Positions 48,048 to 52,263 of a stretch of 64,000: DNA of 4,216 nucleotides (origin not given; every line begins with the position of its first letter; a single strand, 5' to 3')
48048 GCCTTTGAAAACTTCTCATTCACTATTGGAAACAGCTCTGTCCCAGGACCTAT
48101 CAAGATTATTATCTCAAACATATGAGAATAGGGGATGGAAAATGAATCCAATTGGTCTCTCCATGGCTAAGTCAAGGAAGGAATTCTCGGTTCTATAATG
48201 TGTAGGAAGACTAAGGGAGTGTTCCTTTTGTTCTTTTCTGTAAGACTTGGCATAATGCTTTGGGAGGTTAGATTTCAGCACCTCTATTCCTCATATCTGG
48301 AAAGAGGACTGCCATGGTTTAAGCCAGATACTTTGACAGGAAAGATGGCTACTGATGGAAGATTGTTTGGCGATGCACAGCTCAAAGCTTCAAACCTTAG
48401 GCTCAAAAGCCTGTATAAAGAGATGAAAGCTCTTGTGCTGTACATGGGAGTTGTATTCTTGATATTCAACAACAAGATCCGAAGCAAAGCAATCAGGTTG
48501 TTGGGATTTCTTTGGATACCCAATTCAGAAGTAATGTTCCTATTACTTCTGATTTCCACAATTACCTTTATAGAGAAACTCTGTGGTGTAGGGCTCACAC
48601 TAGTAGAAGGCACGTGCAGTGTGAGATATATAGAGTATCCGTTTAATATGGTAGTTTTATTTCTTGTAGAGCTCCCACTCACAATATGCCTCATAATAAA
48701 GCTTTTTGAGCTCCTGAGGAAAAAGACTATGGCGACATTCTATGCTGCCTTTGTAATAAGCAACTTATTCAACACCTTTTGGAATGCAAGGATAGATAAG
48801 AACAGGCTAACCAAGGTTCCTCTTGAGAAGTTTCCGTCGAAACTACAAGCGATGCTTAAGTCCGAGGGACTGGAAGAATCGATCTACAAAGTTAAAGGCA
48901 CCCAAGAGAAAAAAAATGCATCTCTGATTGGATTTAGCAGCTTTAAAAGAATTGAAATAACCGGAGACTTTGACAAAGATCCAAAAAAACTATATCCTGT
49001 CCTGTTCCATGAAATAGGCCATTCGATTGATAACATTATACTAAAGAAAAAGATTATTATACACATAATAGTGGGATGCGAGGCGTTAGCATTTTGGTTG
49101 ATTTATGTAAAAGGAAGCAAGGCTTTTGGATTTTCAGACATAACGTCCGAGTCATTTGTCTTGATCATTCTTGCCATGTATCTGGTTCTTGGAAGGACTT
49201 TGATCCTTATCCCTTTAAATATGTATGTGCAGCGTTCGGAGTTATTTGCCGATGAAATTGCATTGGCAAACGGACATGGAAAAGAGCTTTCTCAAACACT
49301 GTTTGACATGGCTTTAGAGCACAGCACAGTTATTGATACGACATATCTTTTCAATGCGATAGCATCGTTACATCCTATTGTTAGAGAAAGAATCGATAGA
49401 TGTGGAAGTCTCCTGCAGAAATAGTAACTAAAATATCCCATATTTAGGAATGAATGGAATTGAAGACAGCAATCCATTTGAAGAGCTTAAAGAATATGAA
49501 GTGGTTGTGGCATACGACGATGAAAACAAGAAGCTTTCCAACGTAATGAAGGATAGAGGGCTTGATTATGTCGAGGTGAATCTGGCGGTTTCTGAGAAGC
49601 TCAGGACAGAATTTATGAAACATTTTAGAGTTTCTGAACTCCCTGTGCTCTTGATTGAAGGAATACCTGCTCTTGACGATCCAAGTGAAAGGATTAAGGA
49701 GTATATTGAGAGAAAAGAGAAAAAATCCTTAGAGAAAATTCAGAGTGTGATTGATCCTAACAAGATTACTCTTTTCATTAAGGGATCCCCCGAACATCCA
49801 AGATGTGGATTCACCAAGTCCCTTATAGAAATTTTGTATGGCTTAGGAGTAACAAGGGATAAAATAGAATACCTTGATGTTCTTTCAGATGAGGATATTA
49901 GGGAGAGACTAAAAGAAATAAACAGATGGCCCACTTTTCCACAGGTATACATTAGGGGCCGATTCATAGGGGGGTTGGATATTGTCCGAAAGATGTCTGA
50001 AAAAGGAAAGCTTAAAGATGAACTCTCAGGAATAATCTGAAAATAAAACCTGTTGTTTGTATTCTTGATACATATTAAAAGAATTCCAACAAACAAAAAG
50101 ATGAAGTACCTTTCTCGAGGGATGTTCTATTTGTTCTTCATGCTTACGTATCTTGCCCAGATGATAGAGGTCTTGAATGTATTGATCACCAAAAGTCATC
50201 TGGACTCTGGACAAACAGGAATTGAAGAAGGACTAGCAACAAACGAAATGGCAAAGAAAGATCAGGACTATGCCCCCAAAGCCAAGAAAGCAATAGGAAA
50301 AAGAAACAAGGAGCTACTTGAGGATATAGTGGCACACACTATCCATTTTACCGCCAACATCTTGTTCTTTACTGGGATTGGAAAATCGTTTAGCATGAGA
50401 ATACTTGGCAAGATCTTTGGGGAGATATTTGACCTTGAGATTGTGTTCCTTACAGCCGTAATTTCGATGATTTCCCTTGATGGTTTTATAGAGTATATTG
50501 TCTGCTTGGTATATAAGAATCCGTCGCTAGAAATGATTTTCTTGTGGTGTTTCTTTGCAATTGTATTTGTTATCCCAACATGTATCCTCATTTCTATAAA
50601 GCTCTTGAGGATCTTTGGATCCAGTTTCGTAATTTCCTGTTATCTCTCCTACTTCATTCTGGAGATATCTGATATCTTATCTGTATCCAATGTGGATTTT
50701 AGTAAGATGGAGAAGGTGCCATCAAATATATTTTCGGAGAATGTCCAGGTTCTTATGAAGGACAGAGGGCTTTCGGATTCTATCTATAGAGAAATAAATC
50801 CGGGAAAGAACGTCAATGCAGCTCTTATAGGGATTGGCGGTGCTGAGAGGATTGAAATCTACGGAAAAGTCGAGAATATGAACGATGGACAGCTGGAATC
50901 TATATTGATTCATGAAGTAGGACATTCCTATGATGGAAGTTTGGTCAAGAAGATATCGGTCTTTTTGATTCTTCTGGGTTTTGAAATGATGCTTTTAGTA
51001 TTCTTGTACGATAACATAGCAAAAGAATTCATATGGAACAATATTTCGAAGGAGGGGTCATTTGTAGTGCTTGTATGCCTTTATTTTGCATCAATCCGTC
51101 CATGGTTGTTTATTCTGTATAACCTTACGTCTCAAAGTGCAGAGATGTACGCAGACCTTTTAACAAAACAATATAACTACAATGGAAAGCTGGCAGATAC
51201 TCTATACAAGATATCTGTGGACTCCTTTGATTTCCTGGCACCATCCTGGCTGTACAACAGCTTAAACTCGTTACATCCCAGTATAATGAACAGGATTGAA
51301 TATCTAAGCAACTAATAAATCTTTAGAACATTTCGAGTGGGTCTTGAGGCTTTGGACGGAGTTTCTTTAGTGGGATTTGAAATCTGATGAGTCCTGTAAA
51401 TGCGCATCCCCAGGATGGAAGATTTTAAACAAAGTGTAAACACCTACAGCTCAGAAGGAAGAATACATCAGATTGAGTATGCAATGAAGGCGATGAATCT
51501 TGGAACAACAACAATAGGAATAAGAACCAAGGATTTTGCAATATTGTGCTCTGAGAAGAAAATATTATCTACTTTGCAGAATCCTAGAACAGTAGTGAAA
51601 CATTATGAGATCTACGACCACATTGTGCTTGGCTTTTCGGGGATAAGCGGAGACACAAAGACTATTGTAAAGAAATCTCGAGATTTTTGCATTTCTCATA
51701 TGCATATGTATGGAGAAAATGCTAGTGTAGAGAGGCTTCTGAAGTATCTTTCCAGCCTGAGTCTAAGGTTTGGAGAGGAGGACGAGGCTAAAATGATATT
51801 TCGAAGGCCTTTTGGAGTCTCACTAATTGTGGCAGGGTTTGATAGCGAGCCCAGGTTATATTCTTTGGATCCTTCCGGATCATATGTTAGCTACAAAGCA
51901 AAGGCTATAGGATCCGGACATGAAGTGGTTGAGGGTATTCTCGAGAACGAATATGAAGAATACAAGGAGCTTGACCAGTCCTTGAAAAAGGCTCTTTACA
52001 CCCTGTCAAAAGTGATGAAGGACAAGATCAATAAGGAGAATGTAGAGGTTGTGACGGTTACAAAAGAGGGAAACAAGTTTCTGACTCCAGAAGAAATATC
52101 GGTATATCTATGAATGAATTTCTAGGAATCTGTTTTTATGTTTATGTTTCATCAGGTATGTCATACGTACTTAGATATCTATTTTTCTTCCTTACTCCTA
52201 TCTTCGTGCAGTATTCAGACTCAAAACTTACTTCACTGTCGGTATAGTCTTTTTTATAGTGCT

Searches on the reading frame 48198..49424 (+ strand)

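Call 33: search_protein_families(library=pfam, proteins=[window:48198-49424:+], max_evalue=0.00001)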
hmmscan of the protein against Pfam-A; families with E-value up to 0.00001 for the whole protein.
window:48198-49424:+ (408 aa): 1 family
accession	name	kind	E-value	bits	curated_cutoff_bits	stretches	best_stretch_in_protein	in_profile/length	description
PF01435.24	Peptidase_M48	-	5.3e-06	26.8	20.3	1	215-401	10-181/186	Peptidase family M48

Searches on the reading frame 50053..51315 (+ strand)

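Call 33: search_protein_families(library=pfam, proteins=[window:50053-51315:+], max_evalue=0.00001)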
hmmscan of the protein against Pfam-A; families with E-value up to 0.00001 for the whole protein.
window:50053-51315:+ (420 aa): 1 family
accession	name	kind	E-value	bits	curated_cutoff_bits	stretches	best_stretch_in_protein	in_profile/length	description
PF01435.24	Peptidase_M48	-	1.1e-10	42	20.3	1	248-419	30-183/186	Peptidase family M48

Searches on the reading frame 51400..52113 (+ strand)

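Call 33: search_protein_families(library=pfam, proteins=[window:51400-52113:+], max_evalue=0.00001)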
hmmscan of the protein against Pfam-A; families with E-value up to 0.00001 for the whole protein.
window:51400-52113:+ (237 aa): 2 families
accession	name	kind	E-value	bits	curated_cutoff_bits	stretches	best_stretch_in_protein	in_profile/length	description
PF00227.31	Proteasome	-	1.7e-43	148.9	22.4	1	32-220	1-189/189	Proteasome subunit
PF10584.14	Proteasome_A_N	-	7.8e-10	38.7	27.7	1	11-31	3-23/23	Proteasome subunit A N-terminal signature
